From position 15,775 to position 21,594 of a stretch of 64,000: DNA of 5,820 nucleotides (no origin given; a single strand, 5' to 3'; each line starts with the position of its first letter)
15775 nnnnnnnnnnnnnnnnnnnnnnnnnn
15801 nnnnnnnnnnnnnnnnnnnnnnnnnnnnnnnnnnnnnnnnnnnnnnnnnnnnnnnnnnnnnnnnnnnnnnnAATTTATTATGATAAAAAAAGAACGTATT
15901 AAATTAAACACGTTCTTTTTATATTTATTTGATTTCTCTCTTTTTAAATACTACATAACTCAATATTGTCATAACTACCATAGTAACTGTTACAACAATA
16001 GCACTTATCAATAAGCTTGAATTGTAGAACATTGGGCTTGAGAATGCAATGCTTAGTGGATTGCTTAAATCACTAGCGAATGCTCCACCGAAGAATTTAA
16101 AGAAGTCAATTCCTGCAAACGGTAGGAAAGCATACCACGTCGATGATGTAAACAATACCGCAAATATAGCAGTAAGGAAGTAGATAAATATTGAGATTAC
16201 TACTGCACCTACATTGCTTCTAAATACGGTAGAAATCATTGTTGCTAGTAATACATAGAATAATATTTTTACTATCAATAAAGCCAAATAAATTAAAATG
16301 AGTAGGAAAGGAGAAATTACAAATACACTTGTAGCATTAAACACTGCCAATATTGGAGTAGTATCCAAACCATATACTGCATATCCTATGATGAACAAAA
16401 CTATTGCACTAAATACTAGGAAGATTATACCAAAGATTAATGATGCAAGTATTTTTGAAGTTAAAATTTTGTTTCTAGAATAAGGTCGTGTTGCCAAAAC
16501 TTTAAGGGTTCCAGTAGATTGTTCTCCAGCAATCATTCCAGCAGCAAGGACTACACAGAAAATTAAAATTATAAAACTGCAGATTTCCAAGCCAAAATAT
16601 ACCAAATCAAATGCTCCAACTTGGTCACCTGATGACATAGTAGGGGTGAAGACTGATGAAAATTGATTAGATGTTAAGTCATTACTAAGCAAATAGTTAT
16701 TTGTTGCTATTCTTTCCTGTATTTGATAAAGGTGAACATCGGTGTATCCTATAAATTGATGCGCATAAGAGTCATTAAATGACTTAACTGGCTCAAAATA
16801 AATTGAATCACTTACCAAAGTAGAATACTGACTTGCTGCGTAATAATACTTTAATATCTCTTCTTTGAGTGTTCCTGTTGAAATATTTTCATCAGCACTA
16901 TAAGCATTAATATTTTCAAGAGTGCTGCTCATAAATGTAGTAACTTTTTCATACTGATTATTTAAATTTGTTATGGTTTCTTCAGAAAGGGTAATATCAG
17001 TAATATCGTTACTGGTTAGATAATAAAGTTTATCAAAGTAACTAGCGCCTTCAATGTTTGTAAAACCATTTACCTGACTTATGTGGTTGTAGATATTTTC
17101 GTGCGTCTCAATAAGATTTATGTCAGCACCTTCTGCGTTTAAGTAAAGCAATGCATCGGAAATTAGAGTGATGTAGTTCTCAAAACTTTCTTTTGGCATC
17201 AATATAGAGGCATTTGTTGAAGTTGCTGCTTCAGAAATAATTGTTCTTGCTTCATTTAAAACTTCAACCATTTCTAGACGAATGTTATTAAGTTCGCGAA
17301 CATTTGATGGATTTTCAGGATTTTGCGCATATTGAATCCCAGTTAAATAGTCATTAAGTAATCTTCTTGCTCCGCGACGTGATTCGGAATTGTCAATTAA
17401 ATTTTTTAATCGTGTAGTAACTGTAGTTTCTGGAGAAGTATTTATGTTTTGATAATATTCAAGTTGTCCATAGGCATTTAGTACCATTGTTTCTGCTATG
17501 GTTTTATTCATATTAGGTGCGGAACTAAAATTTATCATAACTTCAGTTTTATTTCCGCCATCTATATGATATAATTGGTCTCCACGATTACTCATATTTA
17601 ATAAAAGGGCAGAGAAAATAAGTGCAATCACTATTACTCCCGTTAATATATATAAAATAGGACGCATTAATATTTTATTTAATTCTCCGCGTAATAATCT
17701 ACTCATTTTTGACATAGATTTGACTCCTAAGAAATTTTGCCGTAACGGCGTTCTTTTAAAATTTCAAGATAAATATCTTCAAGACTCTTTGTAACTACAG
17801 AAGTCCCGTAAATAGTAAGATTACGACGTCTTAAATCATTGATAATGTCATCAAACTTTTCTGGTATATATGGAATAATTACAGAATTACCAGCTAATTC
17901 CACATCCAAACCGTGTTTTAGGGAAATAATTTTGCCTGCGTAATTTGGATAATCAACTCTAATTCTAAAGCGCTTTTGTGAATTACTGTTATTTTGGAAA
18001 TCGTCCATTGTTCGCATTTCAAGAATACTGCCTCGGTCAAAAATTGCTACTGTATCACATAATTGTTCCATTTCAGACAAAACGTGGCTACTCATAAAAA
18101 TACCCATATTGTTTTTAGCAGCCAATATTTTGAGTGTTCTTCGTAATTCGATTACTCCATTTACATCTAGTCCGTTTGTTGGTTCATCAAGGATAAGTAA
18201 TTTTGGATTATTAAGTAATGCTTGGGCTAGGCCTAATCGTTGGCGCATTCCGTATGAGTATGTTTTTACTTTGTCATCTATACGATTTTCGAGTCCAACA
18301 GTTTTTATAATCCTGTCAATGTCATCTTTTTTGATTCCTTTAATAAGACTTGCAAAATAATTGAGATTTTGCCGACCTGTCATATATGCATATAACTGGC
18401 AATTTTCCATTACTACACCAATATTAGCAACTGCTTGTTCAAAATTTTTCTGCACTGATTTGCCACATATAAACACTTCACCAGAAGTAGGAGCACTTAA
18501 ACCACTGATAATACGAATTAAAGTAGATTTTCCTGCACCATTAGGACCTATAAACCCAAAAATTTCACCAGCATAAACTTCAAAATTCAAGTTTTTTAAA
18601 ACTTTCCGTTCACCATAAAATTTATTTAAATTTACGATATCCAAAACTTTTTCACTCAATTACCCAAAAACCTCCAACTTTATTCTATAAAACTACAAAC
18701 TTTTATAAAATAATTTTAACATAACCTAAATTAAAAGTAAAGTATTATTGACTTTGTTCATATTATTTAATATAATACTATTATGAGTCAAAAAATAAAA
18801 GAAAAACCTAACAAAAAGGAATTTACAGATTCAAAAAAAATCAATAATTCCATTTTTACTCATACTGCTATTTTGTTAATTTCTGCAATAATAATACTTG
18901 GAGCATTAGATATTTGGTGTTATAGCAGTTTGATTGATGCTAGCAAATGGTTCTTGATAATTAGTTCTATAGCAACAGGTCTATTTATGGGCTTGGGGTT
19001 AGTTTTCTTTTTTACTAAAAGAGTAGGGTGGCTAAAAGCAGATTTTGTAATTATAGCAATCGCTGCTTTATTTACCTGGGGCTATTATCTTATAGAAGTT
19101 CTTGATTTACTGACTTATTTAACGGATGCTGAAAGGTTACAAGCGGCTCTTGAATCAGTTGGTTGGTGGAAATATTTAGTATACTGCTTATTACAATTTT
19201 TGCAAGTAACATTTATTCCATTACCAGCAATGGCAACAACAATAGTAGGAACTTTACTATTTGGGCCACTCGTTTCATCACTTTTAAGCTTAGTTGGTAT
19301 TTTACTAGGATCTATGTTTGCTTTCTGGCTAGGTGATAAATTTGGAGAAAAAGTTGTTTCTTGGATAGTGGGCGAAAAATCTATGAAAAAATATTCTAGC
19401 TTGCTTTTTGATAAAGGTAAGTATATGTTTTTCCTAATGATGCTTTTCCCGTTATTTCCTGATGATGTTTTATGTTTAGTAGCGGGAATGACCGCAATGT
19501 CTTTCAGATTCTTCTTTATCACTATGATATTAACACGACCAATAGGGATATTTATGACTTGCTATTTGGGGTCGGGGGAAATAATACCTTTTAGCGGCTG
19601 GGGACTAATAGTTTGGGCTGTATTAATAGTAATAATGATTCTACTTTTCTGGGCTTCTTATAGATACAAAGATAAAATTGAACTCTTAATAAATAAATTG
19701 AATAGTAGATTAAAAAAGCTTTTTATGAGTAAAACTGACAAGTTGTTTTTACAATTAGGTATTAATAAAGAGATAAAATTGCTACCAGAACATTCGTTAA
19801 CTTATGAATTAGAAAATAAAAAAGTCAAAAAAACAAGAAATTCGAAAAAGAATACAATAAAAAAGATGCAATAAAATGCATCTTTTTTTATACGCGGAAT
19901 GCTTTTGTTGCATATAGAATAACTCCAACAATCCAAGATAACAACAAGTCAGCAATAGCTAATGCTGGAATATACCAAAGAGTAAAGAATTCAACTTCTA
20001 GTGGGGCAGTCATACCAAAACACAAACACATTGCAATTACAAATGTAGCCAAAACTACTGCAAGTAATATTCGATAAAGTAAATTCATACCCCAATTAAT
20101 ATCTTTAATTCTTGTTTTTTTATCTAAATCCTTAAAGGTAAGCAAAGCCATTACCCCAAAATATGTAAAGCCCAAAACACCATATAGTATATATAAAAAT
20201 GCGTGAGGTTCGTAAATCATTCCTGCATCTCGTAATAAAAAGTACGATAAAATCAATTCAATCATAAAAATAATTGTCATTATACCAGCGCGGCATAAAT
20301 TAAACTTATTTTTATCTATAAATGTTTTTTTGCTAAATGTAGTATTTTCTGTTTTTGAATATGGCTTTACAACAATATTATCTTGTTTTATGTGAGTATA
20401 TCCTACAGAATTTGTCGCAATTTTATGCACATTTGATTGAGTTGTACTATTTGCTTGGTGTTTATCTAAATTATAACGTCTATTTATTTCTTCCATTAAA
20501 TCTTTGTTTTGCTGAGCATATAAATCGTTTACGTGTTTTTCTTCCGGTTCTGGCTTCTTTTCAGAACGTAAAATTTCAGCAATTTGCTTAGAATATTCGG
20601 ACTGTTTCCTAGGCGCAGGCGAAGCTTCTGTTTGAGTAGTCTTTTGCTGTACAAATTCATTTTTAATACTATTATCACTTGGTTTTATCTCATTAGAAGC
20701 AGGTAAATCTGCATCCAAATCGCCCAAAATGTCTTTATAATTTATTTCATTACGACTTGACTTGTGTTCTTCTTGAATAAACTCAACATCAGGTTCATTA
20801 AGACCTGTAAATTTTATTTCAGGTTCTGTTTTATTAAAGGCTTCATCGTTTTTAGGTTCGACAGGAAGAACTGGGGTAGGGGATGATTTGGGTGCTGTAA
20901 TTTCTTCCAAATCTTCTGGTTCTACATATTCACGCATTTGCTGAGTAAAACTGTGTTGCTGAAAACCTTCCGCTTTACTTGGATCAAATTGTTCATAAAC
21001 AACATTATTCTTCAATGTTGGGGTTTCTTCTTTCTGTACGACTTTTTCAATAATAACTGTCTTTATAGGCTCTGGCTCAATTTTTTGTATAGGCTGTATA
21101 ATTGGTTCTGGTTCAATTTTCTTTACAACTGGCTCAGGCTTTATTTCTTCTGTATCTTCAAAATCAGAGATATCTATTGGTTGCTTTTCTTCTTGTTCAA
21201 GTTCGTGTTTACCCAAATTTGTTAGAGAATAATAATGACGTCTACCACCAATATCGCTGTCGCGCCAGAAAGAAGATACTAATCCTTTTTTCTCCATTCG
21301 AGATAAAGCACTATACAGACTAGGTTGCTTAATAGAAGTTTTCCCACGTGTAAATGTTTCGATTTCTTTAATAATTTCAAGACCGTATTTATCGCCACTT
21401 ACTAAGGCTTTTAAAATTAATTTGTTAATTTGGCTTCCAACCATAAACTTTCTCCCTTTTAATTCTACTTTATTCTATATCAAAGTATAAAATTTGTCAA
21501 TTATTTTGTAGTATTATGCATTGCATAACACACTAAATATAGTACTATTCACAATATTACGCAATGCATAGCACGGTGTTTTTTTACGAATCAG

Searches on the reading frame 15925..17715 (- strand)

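Call 40: search_protein_families(library=pfam, proteins=[window:15925-17715:-], max_evalue=0.00001)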
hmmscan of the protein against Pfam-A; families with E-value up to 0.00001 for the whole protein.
window:15925-17715:- (596 aa): 3 families
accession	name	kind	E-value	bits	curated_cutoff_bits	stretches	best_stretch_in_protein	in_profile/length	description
PF12679.13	ABC2_membrane_2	-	3.1e-18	66.5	27.2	1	293-594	72-282/283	ABC-2 family transporter protein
PF12730.13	ABC2_membrane_4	-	4.7e-08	33.6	27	1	365-513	43-177/179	ABC-2 family transporter protein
PF12698.13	ABC2_membrane_3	-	8.7e-08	32.1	31.6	1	237-587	41-346/347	ABC-2 family transporter protein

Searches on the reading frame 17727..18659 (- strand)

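Call 40: search_protein_families(library=pfam, proteins=[window:17727-18659:-], max_evalue=0.00001)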
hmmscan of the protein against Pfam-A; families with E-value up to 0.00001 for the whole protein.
window:17727-18659:- (310 aa): 2 families
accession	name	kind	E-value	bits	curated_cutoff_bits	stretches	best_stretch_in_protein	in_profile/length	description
PF00005.33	ABC_tran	-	7.9e-37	127.3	25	1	21-162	1-137/137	ABC transporter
PF13304.12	AAA_21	-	2.5e-12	47.9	27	0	120-192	224-298/304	AAA domain, putative AbiEii toxin, Type IV TA system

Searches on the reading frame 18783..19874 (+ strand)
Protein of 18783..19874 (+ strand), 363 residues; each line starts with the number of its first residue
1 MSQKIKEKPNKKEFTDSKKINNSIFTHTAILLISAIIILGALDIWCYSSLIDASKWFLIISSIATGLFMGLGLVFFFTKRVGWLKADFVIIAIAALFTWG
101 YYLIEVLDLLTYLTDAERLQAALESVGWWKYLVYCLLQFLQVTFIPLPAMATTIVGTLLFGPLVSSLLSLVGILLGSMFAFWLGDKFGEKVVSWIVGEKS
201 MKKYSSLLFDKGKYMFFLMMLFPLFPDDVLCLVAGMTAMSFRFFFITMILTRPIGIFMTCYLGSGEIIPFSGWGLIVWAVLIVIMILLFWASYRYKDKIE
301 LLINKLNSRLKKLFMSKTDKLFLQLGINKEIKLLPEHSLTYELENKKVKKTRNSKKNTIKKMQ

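Call 40: search_protein_families(library=pfam, proteins=[window:18783-19874:+], max_evalue=0.00001)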
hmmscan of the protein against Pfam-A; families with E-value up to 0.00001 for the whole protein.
window:18783-19874:+ (363 aa): 1 family
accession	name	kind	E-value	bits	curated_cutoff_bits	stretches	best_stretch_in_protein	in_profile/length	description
PF09335.16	VTT_dom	-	2.3e-22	80.2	33.9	1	147-264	1-122/123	VTT domain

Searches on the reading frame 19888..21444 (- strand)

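Call 40: search_protein_families(library=pfam, proteins=[window:19888-21444:-], max_evalue=0.00001)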
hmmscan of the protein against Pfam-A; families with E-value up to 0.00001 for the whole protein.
window:19888-21444:- (518 aa): 1 family
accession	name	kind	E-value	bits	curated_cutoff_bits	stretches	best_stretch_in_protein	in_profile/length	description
PF03551.20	PadR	-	2.6e-18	66.2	27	1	10-84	1-75/75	Transcriptional regulator PadR-like family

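Call 70: search_protein_families(library=ncbifam, proteins=[window:19888-21444:-], max_evalue=0.01)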
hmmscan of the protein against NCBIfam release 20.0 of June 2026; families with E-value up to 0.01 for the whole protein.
window:19888-21444:- (518 aa): 6 families
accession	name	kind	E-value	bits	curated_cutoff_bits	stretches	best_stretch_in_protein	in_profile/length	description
TIGR03433.1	padR_acidobact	paralog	3.4e-18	65.6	101.8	1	7-88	6-87/101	PadR family transcriptional regulator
TIGR02719.1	repress_PhaQ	equivalog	3.4e-07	30.7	139.35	1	13-82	32-99/138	poly-beta-hydroxybutyrate-responsive repressor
NF006931.0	PRK09416.1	equivalog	6e-07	29.7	112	1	8-88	46-121/135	PadR family transcriptional regulator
NF053635.1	TransRegRv3488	equivalog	0.00014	22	140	1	38-87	38-86/98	Rv3488 family transcriptional regulator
NF053660.1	ORF80_fam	equivalog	0.00036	20.4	95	1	35-75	25-64/70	ORF80 family leucine zipper DNA-binding protein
TIGR02337.1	HpaR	equivalog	0.0045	16.8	121.2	0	35-87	51-101/130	homoprotocatechuate degradation operon regulator HpaR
